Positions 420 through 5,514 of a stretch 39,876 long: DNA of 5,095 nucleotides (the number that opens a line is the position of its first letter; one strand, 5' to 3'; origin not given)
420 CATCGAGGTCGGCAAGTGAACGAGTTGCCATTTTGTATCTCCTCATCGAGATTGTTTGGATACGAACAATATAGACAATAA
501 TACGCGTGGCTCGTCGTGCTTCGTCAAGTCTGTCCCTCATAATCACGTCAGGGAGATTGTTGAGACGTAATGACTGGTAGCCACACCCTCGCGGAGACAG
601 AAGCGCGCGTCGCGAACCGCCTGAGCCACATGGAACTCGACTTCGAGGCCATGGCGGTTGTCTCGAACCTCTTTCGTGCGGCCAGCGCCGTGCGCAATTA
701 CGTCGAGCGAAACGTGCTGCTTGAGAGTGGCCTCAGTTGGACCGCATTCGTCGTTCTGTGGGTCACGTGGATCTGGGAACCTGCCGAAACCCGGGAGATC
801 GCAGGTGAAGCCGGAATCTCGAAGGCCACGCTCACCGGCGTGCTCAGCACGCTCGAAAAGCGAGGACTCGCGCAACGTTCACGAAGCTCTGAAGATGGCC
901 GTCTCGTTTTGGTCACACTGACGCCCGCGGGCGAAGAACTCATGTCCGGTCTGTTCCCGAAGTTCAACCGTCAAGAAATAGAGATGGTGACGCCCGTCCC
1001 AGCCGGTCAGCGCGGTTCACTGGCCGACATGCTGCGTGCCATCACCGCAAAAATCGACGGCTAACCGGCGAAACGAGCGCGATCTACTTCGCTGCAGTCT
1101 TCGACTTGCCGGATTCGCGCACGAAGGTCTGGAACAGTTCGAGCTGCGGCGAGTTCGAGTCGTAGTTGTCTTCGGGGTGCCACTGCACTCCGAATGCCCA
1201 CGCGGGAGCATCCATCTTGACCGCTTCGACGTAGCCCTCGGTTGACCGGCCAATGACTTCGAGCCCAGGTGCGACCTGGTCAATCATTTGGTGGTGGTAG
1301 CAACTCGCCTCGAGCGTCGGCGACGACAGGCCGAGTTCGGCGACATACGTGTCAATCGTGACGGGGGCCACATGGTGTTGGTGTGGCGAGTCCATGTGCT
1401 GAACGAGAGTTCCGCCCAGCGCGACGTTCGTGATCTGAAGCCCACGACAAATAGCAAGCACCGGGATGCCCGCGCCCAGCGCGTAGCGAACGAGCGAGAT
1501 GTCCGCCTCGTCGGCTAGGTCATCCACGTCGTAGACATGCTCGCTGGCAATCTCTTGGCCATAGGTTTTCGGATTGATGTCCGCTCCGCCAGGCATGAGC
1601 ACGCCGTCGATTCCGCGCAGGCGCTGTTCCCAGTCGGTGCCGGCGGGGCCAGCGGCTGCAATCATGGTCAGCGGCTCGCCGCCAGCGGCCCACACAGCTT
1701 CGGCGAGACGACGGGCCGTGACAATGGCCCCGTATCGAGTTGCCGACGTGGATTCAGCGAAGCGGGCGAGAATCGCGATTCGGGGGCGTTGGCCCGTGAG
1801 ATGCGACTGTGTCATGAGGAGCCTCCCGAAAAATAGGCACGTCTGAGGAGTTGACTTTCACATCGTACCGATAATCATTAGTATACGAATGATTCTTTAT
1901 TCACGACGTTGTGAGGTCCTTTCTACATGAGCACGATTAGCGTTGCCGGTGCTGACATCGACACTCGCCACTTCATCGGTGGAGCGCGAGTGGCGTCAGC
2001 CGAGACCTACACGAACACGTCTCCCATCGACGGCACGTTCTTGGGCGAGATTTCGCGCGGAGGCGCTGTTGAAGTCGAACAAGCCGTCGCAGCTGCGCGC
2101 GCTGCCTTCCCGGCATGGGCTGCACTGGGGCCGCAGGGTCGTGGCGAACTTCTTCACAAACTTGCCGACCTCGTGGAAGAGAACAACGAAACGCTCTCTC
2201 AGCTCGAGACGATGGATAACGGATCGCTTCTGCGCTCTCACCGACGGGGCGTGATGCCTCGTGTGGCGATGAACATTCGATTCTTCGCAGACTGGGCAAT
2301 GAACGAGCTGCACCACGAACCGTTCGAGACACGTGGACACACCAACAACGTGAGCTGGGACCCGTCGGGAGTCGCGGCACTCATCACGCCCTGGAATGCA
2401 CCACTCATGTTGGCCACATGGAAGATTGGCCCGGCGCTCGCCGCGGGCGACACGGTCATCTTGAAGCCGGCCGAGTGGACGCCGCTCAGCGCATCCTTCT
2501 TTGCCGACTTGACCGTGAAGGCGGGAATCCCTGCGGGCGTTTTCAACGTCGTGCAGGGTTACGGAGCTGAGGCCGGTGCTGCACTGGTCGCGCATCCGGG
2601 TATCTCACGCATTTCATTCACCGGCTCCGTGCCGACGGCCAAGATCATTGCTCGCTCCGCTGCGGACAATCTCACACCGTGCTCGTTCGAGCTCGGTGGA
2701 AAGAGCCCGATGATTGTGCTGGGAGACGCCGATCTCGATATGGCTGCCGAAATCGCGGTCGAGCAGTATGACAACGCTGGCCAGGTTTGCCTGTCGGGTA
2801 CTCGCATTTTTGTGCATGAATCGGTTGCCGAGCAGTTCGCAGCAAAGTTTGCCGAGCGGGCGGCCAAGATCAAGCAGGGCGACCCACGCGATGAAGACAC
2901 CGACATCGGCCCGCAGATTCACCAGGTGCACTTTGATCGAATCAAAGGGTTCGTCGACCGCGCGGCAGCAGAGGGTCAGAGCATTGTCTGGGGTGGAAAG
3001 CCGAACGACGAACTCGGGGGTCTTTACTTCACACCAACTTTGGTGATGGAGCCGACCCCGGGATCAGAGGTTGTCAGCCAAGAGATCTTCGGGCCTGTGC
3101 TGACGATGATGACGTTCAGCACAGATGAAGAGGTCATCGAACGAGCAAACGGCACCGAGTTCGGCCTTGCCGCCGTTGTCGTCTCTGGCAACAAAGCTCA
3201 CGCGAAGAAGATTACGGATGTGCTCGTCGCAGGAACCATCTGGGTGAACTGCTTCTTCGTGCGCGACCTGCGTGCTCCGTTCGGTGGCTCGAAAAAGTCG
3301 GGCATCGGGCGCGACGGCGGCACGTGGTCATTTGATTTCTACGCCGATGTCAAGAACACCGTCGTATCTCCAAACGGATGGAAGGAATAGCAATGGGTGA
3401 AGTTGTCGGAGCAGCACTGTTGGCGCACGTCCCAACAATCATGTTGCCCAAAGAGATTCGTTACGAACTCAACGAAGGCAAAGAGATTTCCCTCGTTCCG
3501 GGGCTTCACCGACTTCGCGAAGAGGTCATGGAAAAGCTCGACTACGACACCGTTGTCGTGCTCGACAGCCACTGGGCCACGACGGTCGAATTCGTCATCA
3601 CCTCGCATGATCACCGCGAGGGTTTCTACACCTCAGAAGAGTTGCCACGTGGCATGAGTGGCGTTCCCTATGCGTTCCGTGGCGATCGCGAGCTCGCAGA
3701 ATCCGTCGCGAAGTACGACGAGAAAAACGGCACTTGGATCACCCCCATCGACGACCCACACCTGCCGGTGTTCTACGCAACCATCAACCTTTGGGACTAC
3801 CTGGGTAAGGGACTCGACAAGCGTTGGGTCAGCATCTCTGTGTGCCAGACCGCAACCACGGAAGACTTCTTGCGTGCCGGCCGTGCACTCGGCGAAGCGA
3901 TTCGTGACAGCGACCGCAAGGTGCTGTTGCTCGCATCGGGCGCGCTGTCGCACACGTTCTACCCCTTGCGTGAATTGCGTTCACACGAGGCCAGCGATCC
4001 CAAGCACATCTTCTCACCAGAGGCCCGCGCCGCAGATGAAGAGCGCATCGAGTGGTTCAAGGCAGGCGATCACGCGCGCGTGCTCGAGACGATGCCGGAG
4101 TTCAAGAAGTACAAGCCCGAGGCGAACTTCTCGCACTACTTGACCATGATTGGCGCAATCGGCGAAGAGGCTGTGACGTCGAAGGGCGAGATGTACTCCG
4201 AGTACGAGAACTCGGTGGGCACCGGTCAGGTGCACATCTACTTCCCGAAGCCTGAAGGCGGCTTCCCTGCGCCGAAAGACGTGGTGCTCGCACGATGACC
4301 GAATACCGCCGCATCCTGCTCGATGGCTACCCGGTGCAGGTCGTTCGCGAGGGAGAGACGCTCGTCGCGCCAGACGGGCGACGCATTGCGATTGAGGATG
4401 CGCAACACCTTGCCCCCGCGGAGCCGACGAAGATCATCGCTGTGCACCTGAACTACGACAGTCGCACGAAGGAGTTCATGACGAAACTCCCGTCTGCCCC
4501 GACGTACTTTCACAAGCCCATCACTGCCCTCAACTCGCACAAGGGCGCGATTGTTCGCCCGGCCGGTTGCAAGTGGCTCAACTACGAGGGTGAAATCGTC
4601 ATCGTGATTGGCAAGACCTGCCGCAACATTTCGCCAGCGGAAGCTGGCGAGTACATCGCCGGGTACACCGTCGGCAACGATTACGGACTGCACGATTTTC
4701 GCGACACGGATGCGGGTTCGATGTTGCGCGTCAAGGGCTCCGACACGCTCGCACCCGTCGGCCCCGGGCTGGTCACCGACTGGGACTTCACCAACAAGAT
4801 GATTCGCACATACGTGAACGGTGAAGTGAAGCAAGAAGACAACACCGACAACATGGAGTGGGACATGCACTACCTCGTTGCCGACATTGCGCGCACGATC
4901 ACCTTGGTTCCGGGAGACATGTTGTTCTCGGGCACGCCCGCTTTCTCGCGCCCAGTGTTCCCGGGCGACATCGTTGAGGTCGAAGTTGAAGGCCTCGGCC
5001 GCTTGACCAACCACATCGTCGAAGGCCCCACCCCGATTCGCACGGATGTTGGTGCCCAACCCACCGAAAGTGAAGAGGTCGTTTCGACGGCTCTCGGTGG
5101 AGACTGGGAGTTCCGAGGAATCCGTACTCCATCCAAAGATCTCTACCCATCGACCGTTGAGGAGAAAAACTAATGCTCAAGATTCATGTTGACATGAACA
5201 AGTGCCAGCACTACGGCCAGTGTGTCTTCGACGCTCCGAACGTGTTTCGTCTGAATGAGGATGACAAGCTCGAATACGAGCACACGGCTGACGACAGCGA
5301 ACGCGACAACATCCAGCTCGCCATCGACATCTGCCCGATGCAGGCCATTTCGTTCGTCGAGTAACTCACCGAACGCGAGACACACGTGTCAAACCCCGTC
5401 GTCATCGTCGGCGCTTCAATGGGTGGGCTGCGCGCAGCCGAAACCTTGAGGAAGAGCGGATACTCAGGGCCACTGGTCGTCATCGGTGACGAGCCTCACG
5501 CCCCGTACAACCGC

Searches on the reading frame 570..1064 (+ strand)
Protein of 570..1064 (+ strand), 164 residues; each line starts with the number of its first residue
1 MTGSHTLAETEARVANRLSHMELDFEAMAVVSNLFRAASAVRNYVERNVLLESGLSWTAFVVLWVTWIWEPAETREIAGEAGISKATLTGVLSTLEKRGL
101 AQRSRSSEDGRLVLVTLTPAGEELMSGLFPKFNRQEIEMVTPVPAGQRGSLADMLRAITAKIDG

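Call 17: search_protein_families(library=pfam, proteins=[window:570-1064:+], max_evalue=0.00001)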
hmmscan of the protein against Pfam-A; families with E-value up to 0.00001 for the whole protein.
window:570-1064:+ (164 aa): 3 families
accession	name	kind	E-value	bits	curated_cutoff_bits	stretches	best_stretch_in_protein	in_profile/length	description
PF01047.28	MarR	-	1.1e-12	48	24.6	1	55-113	1-59/59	MarR family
PF22381.2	Staph_reg_Sar_Rot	-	1.7e-08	34.8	27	1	52-126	9-83/85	Transcriptional regulator SarA/Rot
PF12802.13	MarR_2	-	3.4e-06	27.5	27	1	74-111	23-60/61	MarR family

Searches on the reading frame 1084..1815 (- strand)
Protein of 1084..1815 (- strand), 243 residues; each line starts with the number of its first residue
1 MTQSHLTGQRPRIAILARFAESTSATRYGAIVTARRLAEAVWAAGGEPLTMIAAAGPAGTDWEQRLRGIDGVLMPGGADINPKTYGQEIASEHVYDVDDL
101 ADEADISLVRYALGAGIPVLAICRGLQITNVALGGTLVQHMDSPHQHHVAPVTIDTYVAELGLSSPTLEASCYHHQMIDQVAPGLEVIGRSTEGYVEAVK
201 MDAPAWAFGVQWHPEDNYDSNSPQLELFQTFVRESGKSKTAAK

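Call 5: search_protein_families(library=pfam, proteins=[window:1084-1815:-], max_evalue=0.001)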
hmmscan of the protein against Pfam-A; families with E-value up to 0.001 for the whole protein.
window:1084-1815:- (243 aa): 2 families
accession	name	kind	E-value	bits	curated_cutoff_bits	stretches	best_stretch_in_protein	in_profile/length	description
PF07722.19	Peptidase_C26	-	5.6e-43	147.7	20.5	1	13-215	3-219/219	Peptidase C26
PF00117.34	GATase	-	5.7e-17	62.4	22.8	1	102-222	58-179/190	Glutamine amidotransferase class-I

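Call 8: search_protein_families(library=ncbifam, proteins=[window:1084-1815:-], max_evalue=0.00001)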
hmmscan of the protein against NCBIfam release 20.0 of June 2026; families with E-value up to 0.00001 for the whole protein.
window:1084-1815:- (243 aa): 12 families
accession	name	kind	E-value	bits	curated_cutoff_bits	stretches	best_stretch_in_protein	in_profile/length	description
NF008471.0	PRK11366.1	equivalog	2.2e-21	76.5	266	1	38-233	32-242/254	gamma-glutamyl-gamma-aminobutyrate hydrolase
NF001975.0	PRK00758.1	equivalog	4.9e-11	42.6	198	1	109-232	61-179/185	GMP synthase subunit A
TIGR00888.1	guaA_Nterm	equivalog_domain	2e-09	37.1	172.15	1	109-232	63-181/188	glutamine-hydrolyzing GMP synthase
NF000848.1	PRK00074.1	equivalog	3.4e-09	35.8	400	1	110-235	64-187/512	glutamine-hydrolyzing GMP synthase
NF003792.0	PRK05380.1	equivalog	7.8e-09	34.7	308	0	183-240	474-531/534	CTP synthase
NF006562.0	PRK09065.1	equivalog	8.5e-09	35.3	205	1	109-236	83-210/242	glutamine amidotransferase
TIGR00566.1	trpG_papA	subfamily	3.1e-08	33.6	121.05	1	107-221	66-181/192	glutamine amidotransferase of anthranilate synthase or aminodeoxychorismate synthase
NF005849.0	PRK07765.1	equivalog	5.9e-08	32.2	308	1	104-216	64-175/219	aminodeoxychorismate/anthranilate synthase component II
NF045546.1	GCDPHdlase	equivalog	1.1e-07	32.2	250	1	67-221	53-186/198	gamma-glutamyl-CDP-amidate hydrolase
NF005799.0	PRK07649.1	equivalog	2.3e-06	27.3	327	1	102-240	57-193/195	aminodeoxychorismate/anthranilate synthase component II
NF011201.0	PRK14607.1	equivalog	6e-06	25.2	670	1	112-217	69-173/534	bifunctional anthranilate synthase component II/anthranilate phosphoribosyltransferase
NF010081.0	PRK13566.1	equivalog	6e-06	24.8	645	1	109-216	593-700/729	anthranilate synthase component I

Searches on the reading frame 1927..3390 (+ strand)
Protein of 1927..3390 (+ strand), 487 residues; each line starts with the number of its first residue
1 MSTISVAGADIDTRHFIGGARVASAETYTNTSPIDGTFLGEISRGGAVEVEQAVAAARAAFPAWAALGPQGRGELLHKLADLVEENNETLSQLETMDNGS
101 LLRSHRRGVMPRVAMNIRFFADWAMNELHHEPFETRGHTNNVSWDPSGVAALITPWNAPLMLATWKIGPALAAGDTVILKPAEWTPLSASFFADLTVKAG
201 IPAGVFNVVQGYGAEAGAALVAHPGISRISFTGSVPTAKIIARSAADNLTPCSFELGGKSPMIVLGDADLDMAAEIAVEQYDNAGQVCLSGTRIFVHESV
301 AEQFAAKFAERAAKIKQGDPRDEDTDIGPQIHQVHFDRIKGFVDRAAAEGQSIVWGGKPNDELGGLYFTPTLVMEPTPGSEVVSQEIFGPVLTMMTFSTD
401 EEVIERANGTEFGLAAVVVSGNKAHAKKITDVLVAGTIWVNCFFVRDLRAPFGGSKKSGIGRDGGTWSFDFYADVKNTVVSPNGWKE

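Call 5: search_protein_families(library=pfam, proteins=[window:1927-3390:+], max_evalue=0.001)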
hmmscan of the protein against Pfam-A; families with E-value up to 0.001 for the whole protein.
window:1927-3390:+ (487 aa): 1 family
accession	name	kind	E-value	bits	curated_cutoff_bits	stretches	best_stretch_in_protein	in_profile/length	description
PF00171.27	Aldedh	-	1.2e-152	509.1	23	1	25-477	6-460/461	Aldehyde dehydrogenase family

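Call 8: search_protein_families(library=ncbifam, proteins=[window:1927-3390:+], max_evalue=0.00001)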
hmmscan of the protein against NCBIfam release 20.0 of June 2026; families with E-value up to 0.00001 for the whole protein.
window:1927-3390:+ (487 aa): 40 families (the best 25 are shown)
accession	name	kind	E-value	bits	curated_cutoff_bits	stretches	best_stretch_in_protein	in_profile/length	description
TIGR02299.1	HpaE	equivalog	7.6e-153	509.6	638.35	1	14-481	2-477/488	5-carboxymethyl-2-hydroxymuconate semialdehyde dehydrogenase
TIGR01804.1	BADH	equivalog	8.6e-130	433.3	668.6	1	16-476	1-467/467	betaine-aldehyde dehydrogenase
TIGR03216.1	OH_muco_semi_DH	equivalog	1e-128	430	693.25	1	14-480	2-479/481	2-hydroxymuconic semialdehyde dehydrogenase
NF010000.0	PRK13473.1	subfamily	1.2e-128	429.8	615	1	13-479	3-471/475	aminobutyraldehyde dehydrogenase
NF009725.0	PRK13252.1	equivalog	2.2e-123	412.3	593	1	13-480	7-479/488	betaine-aldehyde dehydrogenase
NF045735.1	PaDhStyDPseudo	equivalog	1.1e-114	383.8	850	1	14-480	4-481/483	phenylacetaldehyde dehydrogenase StyD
NF006916.0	PRK09407.1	equivalog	2.9e-108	362.8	521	1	20-478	28-490/526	succinic semialdehyde dehydrogenase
NF050026.1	AcaldDHExaC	equivalog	3.7e-108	362.3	900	1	14-481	17-494/503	acetaldehyde dehydrogenase ExaC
TIGR01780.1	SSADH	subfamily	8e-108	361.2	646.35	1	32-476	3-448/448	succinate-semialdehyde dehydrogenase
NF045736.1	PaDhStyDRhodo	equivalog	2.4e-107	359.4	800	1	13-467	3-463/479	phenylacetaldehyde dehydrogenase StyD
NF007352.0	PRK09847.1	equivalog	2.9e-104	349.3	850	1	10-481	17-492/495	aldehyde dehydrogenase PuuC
TIGR03374.1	ABALDH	equivalog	1.2e-98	331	909.3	1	25-479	15-470/472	aminobutyraldehyde dehydrogenase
NF008415.0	PRK11241.1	equivalog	3.9e-93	312.8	828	1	24-479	24-479/482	NADP-dependent succinate-semialdehyde dehydrogenase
NF007497.0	PRK10090.1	equivalog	9.3e-89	298.4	500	1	28-473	24-470/480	aldehyde dehydrogenase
NF040648.1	lactal_redase_Meth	equivalog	6.5e-86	289.2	650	1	16-478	2-460/463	lactaldehyde dehydrogenase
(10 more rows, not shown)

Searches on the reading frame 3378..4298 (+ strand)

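Call 5: search_protein_families(library=pfam, proteins=[window:3378-4298:+], max_evalue=0.001)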
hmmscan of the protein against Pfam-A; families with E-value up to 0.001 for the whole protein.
window:3378-4298:+ (306 aa): 1 family
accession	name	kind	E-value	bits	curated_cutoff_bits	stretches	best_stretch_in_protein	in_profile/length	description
PF02900.23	LigB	-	9.4e-25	87.6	26.3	1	12-289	2-268/269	Catalytic LigB subunit of aromatic ring-opening dioxygenase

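Call 8: search_protein_families(library=ncbifam, proteins=[window:3378-4298:+], max_evalue=0.00001)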
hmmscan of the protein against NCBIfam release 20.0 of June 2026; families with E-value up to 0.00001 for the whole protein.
window:3378-4298:+ (306 aa): 1 family
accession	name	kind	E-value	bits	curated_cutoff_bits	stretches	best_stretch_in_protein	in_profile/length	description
TIGR02298.1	HpaD_Fe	equivalog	1.3e-39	136.3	315.95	1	5-290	2-283/284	3,4-dihydroxyphenylacetate 2,3-dioxygenase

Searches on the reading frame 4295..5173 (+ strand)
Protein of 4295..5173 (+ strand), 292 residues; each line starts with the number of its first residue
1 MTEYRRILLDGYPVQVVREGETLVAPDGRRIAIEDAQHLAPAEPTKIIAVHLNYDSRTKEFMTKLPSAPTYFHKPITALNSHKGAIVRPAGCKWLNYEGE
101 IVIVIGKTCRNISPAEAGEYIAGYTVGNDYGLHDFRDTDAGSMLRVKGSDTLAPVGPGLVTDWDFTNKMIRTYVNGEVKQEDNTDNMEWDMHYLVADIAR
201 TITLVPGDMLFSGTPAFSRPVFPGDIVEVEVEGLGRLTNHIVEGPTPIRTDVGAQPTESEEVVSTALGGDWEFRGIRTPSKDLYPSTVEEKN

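Call 5: search_protein_families(library=pfam, proteins=[window:4295-5173:+], max_evalue=0.001)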
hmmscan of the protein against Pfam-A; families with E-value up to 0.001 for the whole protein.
window:4295-5173:+ (292 aa): 1 family
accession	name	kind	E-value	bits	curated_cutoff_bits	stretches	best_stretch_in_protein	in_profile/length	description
PF01557.24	FAA_hydrolase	-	1.2e-52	179.1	23.9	1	46-242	1-214/214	Fumarylacetoacetate (FAA) hydrolase C-terminal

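Call 8: search_protein_families(library=ncbifam, proteins=[window:4295-5173:+], max_evalue=0.00001)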
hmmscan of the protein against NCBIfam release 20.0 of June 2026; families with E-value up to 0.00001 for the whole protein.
window:4295-5173:+ (292 aa): 6 families
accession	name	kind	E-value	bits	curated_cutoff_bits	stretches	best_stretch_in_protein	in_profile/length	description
NF009399.0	PRK12764.1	equivalog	1.6e-65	222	444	1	36-269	13-253/501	fumarylacetoacetate hydrolase family protein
TIGR02303.1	HpaG-C-term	equivalog_domain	1.3e-58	198.4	276.4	1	6-243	4-244/245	4-hydroxyphenylacetate degradation bifunctional isomerase/decarboxylase, C-terminal subunit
NF011750.0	PRK15203.1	equivalog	4.3e-47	160.8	811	1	27-243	205-424/429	4-hydroxyphenylacetate degradation bifunctional isomerase/decarboxylase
NF053535.1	DhyDRhmHlse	equivalog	6.8e-33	114.2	500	1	45-241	71-278/284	2,4-didehydro-3-deoxy-L-rhamnonate hydrolase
TIGR02305.1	HpaG-N-term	equivalog_domain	5.3e-29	101.2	228.65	1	62-241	26-205/205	4-hydroxyphenylacetate degradation bifunctional isomerase/decarboxylase, N-terminal subunit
NF007967.0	PRK10691.1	equivalog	4.8e-23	81.7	201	1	45-234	17-212/219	fumarylacetoacetate hydrolase family protein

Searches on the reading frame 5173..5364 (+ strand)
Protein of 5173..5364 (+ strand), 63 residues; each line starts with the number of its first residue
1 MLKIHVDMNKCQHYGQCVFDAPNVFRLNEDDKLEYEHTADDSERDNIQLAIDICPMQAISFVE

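Call 5: search_protein_families(library=pfam, proteins=[window:5173-5364:+], max_evalue=0.001)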
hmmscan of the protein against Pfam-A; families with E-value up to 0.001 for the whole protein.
window:5173-5364:+ (63 aa): 3 families
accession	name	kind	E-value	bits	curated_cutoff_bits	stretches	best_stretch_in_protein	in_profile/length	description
PF13370.11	Fer4_13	-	5.3e-11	43.5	24.5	1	6-60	1-57/58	4Fe-4S single cluster domain of Ferredoxin I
PF13459.11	Fer4_15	-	5e-10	40.4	22.4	1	4-60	1-65/66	4Fe-4S single cluster domain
PF06902.16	Fer4_19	-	1.9e-06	28.2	24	1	2-61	6-61/64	Divergent 4Fe-4S mono-cluster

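Call 8: search_protein_families(library=ncbifam, proteins=[window:5173-5364:+], max_evalue=0.00001)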
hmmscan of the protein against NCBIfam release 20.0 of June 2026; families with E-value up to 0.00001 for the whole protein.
window:5173-5364:+ (63 aa): 0 families
